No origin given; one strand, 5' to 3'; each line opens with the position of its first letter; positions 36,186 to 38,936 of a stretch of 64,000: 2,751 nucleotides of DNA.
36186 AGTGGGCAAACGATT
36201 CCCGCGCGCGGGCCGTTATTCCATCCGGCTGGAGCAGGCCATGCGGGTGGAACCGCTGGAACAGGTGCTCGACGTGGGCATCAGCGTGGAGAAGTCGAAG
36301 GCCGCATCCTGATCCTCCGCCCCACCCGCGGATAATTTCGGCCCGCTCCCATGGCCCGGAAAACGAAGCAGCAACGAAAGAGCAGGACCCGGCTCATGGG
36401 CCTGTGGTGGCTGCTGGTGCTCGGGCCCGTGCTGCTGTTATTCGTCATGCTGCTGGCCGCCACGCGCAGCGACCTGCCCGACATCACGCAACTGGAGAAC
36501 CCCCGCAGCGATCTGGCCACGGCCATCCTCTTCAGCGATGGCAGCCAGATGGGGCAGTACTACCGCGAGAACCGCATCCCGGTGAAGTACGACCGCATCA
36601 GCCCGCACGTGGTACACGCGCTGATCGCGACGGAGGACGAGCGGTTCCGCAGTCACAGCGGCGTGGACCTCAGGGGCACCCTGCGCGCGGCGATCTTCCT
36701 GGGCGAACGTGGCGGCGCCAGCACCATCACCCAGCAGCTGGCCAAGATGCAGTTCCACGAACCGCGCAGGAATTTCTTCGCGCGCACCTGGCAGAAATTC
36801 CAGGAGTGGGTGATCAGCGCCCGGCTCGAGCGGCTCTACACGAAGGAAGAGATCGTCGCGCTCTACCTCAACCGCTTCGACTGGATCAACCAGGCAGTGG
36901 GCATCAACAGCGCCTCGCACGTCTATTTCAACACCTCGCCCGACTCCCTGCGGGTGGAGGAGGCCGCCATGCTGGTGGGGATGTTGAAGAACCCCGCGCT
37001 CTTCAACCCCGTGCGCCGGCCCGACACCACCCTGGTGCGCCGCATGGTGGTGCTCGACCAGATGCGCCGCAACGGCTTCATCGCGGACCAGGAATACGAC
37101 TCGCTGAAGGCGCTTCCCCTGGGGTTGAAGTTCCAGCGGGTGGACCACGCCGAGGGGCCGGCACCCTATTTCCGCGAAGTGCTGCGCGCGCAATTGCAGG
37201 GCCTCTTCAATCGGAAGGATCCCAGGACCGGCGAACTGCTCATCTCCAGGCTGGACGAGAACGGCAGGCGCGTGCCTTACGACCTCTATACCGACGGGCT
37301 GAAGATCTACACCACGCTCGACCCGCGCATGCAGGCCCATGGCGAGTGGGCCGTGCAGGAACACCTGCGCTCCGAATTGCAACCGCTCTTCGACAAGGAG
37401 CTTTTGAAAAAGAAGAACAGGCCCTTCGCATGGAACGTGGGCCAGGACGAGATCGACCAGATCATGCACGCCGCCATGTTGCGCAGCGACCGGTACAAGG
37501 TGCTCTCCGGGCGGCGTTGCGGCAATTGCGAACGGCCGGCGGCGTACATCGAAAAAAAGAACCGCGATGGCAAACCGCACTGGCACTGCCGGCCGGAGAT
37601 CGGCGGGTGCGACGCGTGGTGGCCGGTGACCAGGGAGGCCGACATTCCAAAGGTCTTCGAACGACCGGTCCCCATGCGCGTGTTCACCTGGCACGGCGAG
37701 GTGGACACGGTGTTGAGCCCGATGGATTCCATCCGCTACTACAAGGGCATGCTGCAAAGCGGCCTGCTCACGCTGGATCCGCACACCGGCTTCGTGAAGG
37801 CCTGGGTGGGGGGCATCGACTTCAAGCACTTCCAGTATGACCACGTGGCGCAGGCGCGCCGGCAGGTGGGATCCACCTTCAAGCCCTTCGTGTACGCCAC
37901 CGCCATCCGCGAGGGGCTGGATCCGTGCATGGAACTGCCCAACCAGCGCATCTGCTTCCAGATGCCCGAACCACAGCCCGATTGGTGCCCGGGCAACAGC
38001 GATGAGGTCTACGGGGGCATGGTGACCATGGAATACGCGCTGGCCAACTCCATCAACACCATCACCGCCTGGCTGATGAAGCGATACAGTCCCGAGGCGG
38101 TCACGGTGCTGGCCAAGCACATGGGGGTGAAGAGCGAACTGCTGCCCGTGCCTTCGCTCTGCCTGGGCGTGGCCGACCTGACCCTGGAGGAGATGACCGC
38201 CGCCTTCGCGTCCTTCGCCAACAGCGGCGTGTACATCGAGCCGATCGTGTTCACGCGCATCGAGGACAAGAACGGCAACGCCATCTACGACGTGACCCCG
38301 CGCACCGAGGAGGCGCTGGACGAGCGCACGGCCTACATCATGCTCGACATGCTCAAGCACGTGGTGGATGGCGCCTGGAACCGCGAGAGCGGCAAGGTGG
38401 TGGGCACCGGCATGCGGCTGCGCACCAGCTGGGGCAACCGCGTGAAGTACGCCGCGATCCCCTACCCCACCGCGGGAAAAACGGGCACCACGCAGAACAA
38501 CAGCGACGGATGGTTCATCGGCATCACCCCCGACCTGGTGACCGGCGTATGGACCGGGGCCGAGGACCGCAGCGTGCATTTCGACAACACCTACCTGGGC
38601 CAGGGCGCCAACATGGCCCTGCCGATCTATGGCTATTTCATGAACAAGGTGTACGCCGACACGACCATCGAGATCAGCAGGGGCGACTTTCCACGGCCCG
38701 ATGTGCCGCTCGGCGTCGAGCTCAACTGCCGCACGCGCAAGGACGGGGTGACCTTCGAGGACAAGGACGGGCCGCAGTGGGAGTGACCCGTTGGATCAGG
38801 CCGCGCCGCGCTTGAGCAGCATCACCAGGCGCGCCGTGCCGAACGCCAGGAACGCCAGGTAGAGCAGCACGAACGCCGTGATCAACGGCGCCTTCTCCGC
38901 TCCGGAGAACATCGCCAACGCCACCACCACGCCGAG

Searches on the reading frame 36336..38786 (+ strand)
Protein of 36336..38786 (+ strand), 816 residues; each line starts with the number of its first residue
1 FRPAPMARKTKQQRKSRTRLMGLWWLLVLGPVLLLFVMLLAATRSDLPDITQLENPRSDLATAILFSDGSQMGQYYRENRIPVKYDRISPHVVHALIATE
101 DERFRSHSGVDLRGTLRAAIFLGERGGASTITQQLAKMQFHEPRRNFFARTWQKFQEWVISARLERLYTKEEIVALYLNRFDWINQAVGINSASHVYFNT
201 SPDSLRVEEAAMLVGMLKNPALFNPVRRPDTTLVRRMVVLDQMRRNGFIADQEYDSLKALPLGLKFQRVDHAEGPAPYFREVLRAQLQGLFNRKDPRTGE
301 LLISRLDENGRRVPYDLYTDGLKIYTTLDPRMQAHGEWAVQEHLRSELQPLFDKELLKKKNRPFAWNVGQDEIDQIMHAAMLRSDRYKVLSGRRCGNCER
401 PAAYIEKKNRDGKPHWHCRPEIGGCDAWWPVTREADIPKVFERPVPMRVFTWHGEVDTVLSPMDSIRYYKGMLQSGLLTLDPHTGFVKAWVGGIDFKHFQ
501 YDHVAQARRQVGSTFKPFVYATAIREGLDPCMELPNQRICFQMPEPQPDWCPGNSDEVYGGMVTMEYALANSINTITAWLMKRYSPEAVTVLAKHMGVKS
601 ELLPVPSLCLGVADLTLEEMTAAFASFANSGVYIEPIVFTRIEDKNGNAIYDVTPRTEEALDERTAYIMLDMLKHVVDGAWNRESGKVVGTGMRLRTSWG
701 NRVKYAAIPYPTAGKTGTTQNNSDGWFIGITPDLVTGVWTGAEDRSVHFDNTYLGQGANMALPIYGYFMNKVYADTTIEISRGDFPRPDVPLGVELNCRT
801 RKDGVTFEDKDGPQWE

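Call 50: search_protein_families(library=pfam, proteins=[window:36336-38786:+], max_evalue=0.01)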
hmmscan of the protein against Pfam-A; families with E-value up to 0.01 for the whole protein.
window:36336-38786:+ (816 aa): 2 families
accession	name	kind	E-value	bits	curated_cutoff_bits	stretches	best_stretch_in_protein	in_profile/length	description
PF00912.28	Transgly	-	2.5e-51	174.1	27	1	69-243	2-177/178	Transglycosylase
PF00905.27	Transpeptidase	-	1.4e-18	67.5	22.1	1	480-733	6-267/299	Penicillin binding protein transpeptidase domain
